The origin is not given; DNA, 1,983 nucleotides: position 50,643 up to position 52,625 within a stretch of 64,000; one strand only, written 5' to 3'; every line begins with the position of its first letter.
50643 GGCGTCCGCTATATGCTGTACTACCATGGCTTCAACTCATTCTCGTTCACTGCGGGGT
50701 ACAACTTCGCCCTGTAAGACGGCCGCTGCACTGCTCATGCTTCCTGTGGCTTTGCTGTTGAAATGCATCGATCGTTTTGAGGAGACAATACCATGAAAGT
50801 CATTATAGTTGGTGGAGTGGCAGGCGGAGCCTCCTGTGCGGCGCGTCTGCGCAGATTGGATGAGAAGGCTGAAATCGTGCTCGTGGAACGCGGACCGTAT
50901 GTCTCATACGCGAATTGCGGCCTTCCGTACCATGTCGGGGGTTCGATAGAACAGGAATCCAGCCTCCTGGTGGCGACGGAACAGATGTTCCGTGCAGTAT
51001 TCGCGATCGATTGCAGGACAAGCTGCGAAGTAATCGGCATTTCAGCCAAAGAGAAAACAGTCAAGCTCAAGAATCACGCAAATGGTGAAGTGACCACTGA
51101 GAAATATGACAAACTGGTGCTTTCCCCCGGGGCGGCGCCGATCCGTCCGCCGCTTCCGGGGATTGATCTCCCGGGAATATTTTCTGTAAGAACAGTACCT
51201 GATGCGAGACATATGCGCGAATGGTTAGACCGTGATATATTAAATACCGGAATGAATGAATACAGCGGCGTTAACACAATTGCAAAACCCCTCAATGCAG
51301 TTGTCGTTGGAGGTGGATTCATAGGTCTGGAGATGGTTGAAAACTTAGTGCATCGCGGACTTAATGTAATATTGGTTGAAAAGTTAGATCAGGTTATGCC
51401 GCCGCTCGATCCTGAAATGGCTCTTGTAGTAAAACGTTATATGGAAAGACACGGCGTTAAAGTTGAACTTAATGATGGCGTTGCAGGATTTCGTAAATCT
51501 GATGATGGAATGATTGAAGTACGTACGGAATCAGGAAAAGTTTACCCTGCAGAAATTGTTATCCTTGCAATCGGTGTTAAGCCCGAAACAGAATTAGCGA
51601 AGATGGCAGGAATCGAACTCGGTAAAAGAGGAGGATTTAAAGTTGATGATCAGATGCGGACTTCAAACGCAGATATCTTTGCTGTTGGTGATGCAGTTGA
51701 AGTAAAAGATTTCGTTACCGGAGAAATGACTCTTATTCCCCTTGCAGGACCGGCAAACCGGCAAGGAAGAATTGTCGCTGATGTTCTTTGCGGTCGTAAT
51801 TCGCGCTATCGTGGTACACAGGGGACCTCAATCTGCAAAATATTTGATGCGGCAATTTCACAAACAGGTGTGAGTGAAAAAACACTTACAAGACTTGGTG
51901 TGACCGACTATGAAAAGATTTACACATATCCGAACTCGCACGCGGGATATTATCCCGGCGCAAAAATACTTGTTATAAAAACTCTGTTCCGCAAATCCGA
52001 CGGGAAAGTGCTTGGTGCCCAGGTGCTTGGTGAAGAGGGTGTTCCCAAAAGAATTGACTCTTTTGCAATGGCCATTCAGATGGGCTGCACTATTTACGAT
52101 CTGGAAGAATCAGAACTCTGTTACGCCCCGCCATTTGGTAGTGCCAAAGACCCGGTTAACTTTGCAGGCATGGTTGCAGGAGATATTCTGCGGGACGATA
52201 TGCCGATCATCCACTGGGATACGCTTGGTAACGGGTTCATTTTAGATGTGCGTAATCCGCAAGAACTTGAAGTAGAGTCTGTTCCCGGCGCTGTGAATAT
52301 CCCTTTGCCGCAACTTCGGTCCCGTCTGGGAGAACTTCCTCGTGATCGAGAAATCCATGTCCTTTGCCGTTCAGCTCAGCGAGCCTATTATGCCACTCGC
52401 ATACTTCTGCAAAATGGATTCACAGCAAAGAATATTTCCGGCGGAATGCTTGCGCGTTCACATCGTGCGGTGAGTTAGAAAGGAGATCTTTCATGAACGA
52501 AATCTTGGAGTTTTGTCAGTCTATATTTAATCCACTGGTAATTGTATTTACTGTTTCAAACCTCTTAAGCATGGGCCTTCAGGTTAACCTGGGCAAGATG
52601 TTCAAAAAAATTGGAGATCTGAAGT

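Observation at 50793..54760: Low-GC recombination patch with boundaries inside genes; CoADR-RHD copy 2 is a mosaic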

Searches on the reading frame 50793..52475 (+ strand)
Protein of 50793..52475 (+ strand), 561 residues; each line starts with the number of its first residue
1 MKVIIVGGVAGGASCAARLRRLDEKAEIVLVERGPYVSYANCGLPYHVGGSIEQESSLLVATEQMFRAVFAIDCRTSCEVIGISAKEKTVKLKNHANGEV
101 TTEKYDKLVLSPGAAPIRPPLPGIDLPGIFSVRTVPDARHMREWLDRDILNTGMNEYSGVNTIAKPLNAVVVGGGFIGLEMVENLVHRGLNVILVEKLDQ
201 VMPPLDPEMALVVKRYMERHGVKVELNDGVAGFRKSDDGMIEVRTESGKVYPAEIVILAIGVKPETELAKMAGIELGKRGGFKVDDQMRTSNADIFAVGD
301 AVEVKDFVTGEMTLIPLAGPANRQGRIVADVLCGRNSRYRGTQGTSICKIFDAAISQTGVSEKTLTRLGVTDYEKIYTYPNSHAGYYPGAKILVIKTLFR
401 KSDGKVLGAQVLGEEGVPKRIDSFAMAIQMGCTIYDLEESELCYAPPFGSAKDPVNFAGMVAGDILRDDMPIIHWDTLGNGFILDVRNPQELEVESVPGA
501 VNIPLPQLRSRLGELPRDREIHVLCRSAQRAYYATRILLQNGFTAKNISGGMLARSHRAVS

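Call 8: search_protein_families(library=pfam, proteins=[window:50793-52475:+])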
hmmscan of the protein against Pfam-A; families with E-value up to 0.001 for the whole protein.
window:50793-52475:+ (561 aa): 9 families
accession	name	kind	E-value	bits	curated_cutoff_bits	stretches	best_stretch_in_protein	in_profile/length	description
PF07992.20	Pyr_redox_2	-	7.1e-61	206.6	26.1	1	1-318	1-284/291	Pyridine nucleotide-disulphide oxidoreductase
PF00070.33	Pyr_redox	-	2.3e-18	66.9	22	1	169-246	2-80/82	Pyridine nucleotide-disulphide oxidoreductase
PF02852.28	Pyr_redox_dim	-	2.4e-13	50.7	25.3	1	347-449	3-103/110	Pyridine nucleotide-disulphide oxidoreductase, dimerisation domain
PF00581.25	Rhodanese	-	7.8e-11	42.8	22.2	1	480-552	11-96/102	Rhodanese-like domain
PF01266.30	DAO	-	2.6e-08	34.2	27.9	0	169-197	2-30/353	FAD dependent oxidoreductase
PF13738.12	Pyr_redox_3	-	5.3e-08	32.9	30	0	2-113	166-266/305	Pyridine nucleotide-disulphide oxidoreductase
PF13450.12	NAD_binding_8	-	2.8e-06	27.9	21.9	0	5-37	1-31/68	NAD(P)-binding Rossmann-like domain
PF03486.20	HI0933_like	-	5.2e-06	26.5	50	0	214-286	116-189/244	HI0933-like protein Rossmann domain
PF13454.12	NAD_binding_9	-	5.2e-05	23.7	21.8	0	220-262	112-154/155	FAD-NAD(P)-binding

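Call 9: search_protein_families(library=ncbifam, proteins=[window:50793-52475:+])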
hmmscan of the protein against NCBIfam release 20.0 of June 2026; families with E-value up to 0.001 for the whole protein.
window:50793-52475:+ (561 aa): 59 families (the best 25 are shown)
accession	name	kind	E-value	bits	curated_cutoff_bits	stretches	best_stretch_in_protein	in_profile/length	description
TIGR03385.1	CoA_CoA_reduc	equivalog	5e-135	450.7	578.8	1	2-459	1-439/439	CoA-disulfide reductase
NF007123.0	PRK09564.1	equivalog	8.8e-106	354.2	458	1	1-462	1-443/444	CoA-disulfide reductase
NF010037.0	PRK13512.1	equivalog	1.3e-92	311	394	1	1-460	2-435/438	CoA-disulfide reductase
NF046103.1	NOXase_Strep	equivalog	7.6e-64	216.3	600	1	2-461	1-437/442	H2O-forming NADH oxidase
NF045765.1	PhenlGlyoxDHPadH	equivalog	2.9e-46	158.2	475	1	3-336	5-311/416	NADH-dependent phenylglyoxylate dehydrogenase subunit epsilon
TIGR02374.1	nitri_red_nirB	equivalog_domain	2.1e-40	138.9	578.35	1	4-359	2-329/794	nitrite reductase large subunit NirB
NF003437.0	PRK04965.1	equivalog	9.1e-37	126.9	392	1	3-308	5-281/378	NADH:flavorubredoxin reductase NorW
TIGR01350.1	lipoamide_DH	equivalog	3.7e-34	118.2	408.8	1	86-439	115-435/461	dihydrolipoyl dehydrogenase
TIGR02053.1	MerA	equivalog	3.7e-33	115.2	454.45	1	86-444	115-439/465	mercury(II) reductase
NF042949.2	3PPDioc_HcaD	equivalog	4.3e-33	114.6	450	1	2-333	3-306/386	3-phenylpropionate/cinnamic acid dioxygenase ferredoxin--NAD(+) reductase subunit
NF041682.1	ant_diox_AndAa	equivalog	5.9e-30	104.2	650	1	3-342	6-319/406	anthranilate 1,2-dioxygenase system ferredoxin--NAD(+) reductase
NF004943.0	PRK06292.2-1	equivalog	1.2e-27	96.8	432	1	166-439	171-436/456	dihydrolipoyl dehydrogenase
NF004776.0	PRK06116.1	equivalog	6.3e-27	94.7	480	1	165-438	166-433/450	glutathione-disulfide reductase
NF007286.0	PRK09754.1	equivalog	1.5e-26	93.1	447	1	3-334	6-308/400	phenylpropionate dioxygenase ferredoxin reductase subunit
TIGR01424.1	gluta_reduc_2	equivalog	1.9e-26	92.6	606.05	1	164-438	164-429/446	glutathione-disulfide reductase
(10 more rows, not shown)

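Call 13: find_encoding_contigs(protein=window:50793-52475:+, flank=10000, max_places=10)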
Protein window:50793-52475:+ (561 aa): no gene with exactly this product is on record in the collection.

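Call 14: find_homologous_proteins(query=window:50793-52475:+)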
Query window:50793-52475:+ (561 aa): 8000 proteins with E <= 0.001 among 8000 candidates; the best 120 are listed.
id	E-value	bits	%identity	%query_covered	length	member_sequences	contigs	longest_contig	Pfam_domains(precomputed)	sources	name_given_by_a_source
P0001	0.0e+0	1263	100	100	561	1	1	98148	PF01266.31,PF13450.13,PF02852.29,PF07992.21,PF00070.34,PF00581.26,PF13738.13,PF03486.21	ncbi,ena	-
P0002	0.0e+0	1159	91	100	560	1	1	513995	PF01266.31,PF13450.13,PF02852.29,PF07992.21,PF00070.34,PF00581.26,PF13738.13,PF03486.21,PF13454.13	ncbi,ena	-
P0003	0.0e+0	1159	91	99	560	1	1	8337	PF01266.31,PF13450.13,PF02852.29,PF07992.21,PF00070.34,PF00581.26,PF13738.13,PF03486.21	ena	-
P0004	0.0e+0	1150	90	100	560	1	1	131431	PF01266.31,PF13450.13,PF02852.29,PF07992.21,PF00070.34,PF00581.26,PF13738.13,PF03486.21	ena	-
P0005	0.0e+0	1148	89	100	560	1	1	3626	PF01266.31,PF13450.13,PF02852.29,PF07992.21,PF00070.34,PF00581.26,PF13738.13,PF03486.21,PF13454.13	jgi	jgi:NADPH-dependent 2,4-dienoyl-CoA reductase/sulfur reductase-like enzyme/rhodanese-related sulfurt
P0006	0.0e+0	1140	89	99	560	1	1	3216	PF01266.31,PF13450.13,PF02852.29,PF07992.21,PF00070.34,PF00581.26,PF13738.13,PF03486.21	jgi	-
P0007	0.0e+0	1134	89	99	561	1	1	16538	PF01266.31,PF13450.13,PF02852.29,PF07992.21,PF00070.34,PF00581.26,PF13738.13,PF03486.21,PF13454.13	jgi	-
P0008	0.0e+0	1130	88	99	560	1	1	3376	PF01266.31,PF13450.13,PF02852.29,PF07992.21,PF00070.34,PF00581.26,PF13738.13,PF03486.21,PF13454.13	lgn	-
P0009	0.0e+0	1129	89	99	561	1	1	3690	PF01266.31,PF13450.13,PF02852.29,PF07992.21,PF00070.34,PF00581.26,PF13738.13,PF03486.21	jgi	jgi:NADPH-dependent 2,4-dienoyl-CoA reductase/sulfur reductase-like enzyme/rhodanese-related sulfurt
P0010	0.0e+0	1129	88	100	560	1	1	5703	PF01266.31,PF13450.13,PF02852.29,PF07992.21,PF00070.34,PF00581.26,PF13738.13,PF03486.21,PF13454.13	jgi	-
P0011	0.0e+0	1125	87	100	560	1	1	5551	PF01266.31,PF13450.13,PF02852.29,PF07992.21,PF00070.34,PF00581.26,PF13738.13,PF03486.21,PF13454.13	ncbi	-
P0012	0.0e+0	1125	87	100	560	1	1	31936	PF01266.31,PF13450.13,PF02852.29,PF07992.21,PF00070.34,PF00581.26,PF13738.13,PF03486.21,PF13454.13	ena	-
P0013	0.0e+0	1124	88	99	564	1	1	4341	PF01266.31,PF13450.13,PF02852.29,PF07992.21,PF00070.34,PF00581.26,PF13738.13,PF03486.21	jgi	jgi:NADPH-dependent 2,4-dienoyl-CoA reductase/sulfur reductase-like enzyme/rhodanese-related sulfurt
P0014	0.0e+0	1123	87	97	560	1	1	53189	PF01266.31,PF13450.13,PF02852.29,PF07992.21,PF00070.34,PF00581.26,PF13738.13,PF03486.21,PF13454.13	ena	-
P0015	0.0e+0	1121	87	100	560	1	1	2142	PF01266.31,PF13450.13,PF02852.29,PF07992.21,PF00070.34,PF00581.26,PF13738.13,PF03486.21,PF13454.13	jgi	jgi:NADPH-dependent 2,4-dienoyl-CoA reductase/sulfur reductase-like enzyme/rhodanese-related sulfurt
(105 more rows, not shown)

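Call 15: find_encoding_contigs(protein=P0001, flank=10000, max_places=4)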
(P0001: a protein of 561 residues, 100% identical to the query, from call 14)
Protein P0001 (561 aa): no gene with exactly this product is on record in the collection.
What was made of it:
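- Tried and rejected: Looking up the window's own proteins to find the source contig returned nothing (calls 13, 15).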

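Call 16: find_encoding_contigs(protein=P0002, flank=10000, max_places=4)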
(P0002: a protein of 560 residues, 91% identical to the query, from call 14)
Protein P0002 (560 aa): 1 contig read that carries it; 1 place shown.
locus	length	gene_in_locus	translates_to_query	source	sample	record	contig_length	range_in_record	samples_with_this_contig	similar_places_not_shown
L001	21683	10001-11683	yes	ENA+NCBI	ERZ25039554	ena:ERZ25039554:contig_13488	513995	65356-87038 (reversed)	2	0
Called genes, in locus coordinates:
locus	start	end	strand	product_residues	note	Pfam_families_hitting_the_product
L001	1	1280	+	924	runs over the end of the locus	PF22422:MGH1-like_GH, PF03200:Glyco_hydro_63, PF22422:MGH1-like_GH (weak)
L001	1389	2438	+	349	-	PF08240:ADH_N, PF16912:Glu_dehyd_C, PF00107:ADH_zinc_N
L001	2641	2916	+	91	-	-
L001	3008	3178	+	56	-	-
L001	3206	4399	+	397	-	PF09084:NMT1 (faint)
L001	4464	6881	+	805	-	PF02901:PFL-like, PF01228:Gly_radical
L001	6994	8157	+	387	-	PF00365:PFK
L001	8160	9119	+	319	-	PF13353:Fer4_12, PF04055:Radical_SAM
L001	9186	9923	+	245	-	PF02535:Zip (weak)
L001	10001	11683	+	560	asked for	PF01266:DAO (faint), PF03486:HI0933_like (faint), PF07992:Pyr_redox_2, PF13450:NAD_binding_8 (faint), PF13454:NAD_binding_9 (faint), PF00070:Pyr_redox, PF02852:Pyr_redox_dim, PF00581:Rhodanese, +1 more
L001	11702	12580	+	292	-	PF01758:SBF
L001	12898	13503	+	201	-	PF01758:SBF (weak)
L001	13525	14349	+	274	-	-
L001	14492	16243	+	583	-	PF00916:Sulfate_transp, PF01740:STAS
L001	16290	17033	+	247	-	-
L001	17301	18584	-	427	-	PF17164:DUF5122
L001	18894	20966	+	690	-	PF01435:Peptidase_M48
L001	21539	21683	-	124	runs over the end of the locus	PF00185:OTCace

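Call 20: find_encoding_contigs(protein=P0123, flank=10000, max_places=4)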
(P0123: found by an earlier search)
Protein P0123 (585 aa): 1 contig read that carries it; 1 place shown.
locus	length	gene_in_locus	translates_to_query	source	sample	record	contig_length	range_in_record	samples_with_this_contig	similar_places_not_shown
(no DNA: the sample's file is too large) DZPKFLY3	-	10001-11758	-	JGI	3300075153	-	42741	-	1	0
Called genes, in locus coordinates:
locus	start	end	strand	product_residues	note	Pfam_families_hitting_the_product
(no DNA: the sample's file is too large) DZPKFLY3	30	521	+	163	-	-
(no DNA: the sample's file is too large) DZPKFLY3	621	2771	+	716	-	PF08447:PAS_3, PF00158:Sigma54_activat, PF14532:Sigma54_activ_2, PF00004:AAA (weak), PF07728:AAA_5 (weak), PF25601:AAA_lid_14, PF02954:HTH_8 (weak)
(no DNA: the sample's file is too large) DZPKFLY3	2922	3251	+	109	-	PF03992:ABM (weak)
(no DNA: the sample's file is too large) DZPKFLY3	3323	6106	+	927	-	PF03200:Glyco_hydro_63 (faint), PF22422:MGH1-like_GH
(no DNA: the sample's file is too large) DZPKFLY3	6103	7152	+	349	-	PF08240:ADH_N, PF16912:Glu_dehyd_C, PF00107:ADH_zinc_N (faint)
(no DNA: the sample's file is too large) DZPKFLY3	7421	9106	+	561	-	PF01266:DAO (faint), PF03486:HI0933_like (faint), PF07992:Pyr_redox_2, PF13450:NAD_binding_8 (faint), PF13454:NAD_binding_9 (faint), PF00070:Pyr_redox, PF02852:Pyr_redox_dim, PF00581:Rhodanese, +1 more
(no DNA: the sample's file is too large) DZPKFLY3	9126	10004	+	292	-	PF01758:SBF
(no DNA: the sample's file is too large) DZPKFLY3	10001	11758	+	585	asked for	PF00916:Sulfate_transp, PF01740:STAS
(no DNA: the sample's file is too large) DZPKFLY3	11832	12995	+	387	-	PF09084:NMT1 (faint)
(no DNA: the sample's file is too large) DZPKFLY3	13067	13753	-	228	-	-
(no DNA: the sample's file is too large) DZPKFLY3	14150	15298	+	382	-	PF04909:Amidohydro_2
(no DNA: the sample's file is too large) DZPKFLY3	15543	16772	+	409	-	PF19577:DcaP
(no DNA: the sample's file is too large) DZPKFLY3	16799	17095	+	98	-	PF04960:Glutaminase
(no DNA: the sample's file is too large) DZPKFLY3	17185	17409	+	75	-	?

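Call 28: find_related_loci(query=P0123, collection=metagenome_contigs, flank=10000)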
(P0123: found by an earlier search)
Query P0123 (585 aa) in metagenome_contigs; peptide patterns used: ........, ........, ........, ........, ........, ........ (x = any residue, [..] = any of these).
600 stretches matched a pattern (row limit reached: there are more); 586 encode a relative of the query (tblastn E <= 1e-3); the best 80 are kept; 80 distinct loci.
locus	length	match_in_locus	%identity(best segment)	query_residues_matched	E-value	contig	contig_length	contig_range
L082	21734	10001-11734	81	6-583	0e+0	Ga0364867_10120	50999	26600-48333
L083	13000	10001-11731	83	6-582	0e+0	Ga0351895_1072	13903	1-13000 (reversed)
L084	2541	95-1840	81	2-583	0e+0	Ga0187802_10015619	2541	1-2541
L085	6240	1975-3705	76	7-583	0e+0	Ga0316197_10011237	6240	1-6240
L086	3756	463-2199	79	6-584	0e+0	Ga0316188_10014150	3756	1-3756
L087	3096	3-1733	76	8-584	0e+0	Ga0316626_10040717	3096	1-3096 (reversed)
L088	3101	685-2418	77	6-583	0e+0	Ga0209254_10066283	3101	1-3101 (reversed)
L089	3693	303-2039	79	5-583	0e+0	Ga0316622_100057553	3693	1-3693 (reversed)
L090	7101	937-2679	76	3-583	0e+0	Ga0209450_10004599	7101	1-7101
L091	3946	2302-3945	80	5-552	0e+0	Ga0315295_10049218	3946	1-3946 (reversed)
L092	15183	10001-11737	81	5-583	0e+0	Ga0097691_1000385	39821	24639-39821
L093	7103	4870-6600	77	9-585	0e+0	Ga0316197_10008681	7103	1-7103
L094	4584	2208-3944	75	7-585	0e+0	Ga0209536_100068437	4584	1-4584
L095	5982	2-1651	76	34-583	0e+0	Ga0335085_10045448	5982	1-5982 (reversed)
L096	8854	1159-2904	72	2-584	0e+0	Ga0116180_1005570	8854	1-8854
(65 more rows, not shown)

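Call 31: find_encoding_contigs(protein=P0004, flank=10000, max_places=2)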
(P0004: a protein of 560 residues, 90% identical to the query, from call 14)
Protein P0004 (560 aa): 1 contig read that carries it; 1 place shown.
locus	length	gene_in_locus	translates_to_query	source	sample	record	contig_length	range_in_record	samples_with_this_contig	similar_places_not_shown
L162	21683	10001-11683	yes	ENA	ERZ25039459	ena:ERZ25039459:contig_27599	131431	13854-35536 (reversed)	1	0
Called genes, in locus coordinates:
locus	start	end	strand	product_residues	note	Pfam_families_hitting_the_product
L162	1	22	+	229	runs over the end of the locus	PF13568:OMP_b-brl_2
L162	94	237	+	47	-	-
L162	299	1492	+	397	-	-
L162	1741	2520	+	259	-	PF10677:DUF2490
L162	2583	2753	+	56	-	-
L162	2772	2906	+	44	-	-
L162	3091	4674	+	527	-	PF01590:GAF (weak), PF13185:GAF_2 (weak), PF00158:Sigma54_activat, PF14532:Sigma54_activ_2, PF00004:AAA (weak), PF07724:AAA_2 (faint), PF07728:AAA_5 (weak), PF25601:AAA_lid_14, +1 more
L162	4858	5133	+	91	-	-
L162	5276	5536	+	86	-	PF02901:PFL-like (weak)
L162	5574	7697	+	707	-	PF02901:PFL-like, PF01228:Gly_radical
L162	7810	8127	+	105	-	PF00365:PFK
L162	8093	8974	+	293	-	PF00365:PFK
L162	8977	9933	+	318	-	PF13353:Fer4_12, PF04055:Radical_SAM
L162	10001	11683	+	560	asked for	PF01266:DAO (faint), PF03486:HI0933_like (faint), PF07992:Pyr_redox_2, PF13450:NAD_binding_8 (faint), PF13738:Pyr_redox_3 (faint), PF00070:Pyr_redox, PF02852:Pyr_redox_dim, PF00581:Rhodanese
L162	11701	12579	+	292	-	PF01758:SBF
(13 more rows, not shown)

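Call 32: find_encoding_contigs(protein=P0003, flank=10000, max_places=2)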
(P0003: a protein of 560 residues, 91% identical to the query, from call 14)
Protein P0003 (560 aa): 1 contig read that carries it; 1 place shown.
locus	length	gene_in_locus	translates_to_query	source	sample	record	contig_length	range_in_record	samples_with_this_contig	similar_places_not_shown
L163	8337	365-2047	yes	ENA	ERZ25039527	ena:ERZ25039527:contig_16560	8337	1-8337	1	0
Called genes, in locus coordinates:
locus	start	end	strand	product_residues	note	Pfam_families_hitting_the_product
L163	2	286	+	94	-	?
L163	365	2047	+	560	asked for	PF01266:DAO (faint), PF03486:HI0933_like (faint), PF07992:Pyr_redox_2, PF13450:NAD_binding_8 (faint), PF13738:Pyr_redox_3 (weak), PF00070:Pyr_redox, PF02852:Pyr_redox_dim, PF00581:Rhodanese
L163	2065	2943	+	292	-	PF01758:SBF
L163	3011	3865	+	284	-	PF13593:SBF_like, PF01758:SBF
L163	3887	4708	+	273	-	-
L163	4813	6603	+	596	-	PF00916:Sulfate_transp, PF01740:STAS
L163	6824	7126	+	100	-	-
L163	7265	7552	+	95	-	PF01544:CorA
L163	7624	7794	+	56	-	-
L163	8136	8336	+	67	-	?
